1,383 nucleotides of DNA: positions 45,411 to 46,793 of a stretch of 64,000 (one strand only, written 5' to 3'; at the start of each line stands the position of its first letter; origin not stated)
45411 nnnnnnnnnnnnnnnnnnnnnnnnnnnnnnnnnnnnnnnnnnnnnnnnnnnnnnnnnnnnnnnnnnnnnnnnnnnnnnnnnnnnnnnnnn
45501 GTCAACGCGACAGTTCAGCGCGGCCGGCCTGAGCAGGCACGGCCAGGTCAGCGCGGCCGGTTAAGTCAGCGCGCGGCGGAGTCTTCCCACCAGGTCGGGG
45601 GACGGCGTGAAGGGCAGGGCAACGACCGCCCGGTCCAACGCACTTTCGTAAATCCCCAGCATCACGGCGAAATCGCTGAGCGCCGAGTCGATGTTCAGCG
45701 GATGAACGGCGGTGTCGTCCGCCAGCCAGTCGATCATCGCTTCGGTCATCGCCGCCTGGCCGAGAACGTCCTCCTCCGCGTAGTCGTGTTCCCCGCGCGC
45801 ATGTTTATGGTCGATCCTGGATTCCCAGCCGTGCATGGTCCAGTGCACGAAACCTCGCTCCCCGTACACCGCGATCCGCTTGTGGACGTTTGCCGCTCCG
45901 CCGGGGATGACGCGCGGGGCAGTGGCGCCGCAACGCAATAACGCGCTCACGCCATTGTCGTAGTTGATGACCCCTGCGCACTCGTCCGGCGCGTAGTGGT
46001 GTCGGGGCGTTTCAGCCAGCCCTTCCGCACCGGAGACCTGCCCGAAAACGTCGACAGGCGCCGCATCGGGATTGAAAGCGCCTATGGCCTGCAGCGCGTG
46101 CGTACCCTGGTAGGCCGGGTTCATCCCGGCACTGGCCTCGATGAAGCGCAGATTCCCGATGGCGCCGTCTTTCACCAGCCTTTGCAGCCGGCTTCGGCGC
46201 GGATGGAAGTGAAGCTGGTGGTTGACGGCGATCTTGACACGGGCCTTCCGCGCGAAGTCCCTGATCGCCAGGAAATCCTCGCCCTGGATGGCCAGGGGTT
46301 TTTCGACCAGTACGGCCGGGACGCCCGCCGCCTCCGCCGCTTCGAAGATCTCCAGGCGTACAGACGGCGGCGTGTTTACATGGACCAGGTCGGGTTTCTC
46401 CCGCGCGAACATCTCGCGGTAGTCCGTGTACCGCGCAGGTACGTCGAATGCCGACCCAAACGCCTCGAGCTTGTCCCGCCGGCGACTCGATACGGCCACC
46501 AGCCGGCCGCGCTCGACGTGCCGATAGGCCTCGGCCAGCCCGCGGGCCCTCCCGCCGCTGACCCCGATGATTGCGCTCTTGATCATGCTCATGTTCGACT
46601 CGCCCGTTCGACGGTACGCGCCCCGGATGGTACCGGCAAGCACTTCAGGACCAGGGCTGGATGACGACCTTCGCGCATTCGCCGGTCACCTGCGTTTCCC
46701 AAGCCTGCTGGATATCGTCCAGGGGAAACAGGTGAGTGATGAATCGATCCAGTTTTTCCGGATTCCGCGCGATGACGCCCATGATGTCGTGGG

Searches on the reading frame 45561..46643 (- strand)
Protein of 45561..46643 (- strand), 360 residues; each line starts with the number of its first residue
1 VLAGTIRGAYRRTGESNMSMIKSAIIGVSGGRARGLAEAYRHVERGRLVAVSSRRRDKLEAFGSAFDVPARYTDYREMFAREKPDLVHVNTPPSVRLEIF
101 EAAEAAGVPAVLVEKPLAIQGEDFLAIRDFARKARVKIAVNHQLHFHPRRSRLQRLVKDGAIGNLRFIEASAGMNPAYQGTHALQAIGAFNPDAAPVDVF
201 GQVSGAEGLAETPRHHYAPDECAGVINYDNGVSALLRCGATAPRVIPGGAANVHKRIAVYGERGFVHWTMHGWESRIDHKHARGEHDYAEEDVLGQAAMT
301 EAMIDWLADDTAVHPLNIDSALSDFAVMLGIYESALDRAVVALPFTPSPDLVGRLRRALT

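Call 6: search_protein_families(library=pfam, proteins=[window:45561-46643:-], max_evalue=0.001)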
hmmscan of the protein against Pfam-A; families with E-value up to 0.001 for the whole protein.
window:45561-46643:- (360 aa): 3 families
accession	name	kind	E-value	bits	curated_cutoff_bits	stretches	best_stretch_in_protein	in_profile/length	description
PF01408.29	GFO_IDH_MocA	-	1.1e-16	62.1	24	1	21-142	1-120/120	Oxidoreductase family, NAD-binding Rossmann fold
PF22725.1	GFO_IDH_MocA_C3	-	7.3e-05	23.2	27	1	152-265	3-122/124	GFO/IDH/MocA C-terminal domain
PF13579.12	Glyco_trans_4_4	-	0.00045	21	29.7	1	44-115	38-102/158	Glycosyl transferase 4-like domain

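Call 92: search_protein_families(library=ncbifam, proteins=[window:45561-46643:-], max_evalue=0.00001)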
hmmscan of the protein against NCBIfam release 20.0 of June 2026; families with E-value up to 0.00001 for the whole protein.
window:45561-46643:- (360 aa): 5 families
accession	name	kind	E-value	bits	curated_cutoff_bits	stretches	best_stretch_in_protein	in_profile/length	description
NF040723.1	UDP-GlcNAcDh_Arch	equivalog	1.5e-13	50.9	450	1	23-170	3-146/302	UDP-N-acetylglucosamine 3-dehydrogenase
TIGR04380.1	myo_inos_iolG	equivalog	7.6e-13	48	355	1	38-181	19-160/330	inositol 2-dehydrogenase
NF041392.1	XylDh_Gfo6_Halo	equivalog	3.8e-12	45.7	350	1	20-170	16-168/350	D-xylose 1-dehydrogenase Gfo6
NF052479.1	LevoglcsnDh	equivalog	7e-08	31.5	650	1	66-166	56-155/386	levoglucosan dehydrogenase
NF008607.0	PRK11579.1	subfamily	4.7e-06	25.8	330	1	47-170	31-150/346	oxidoreductase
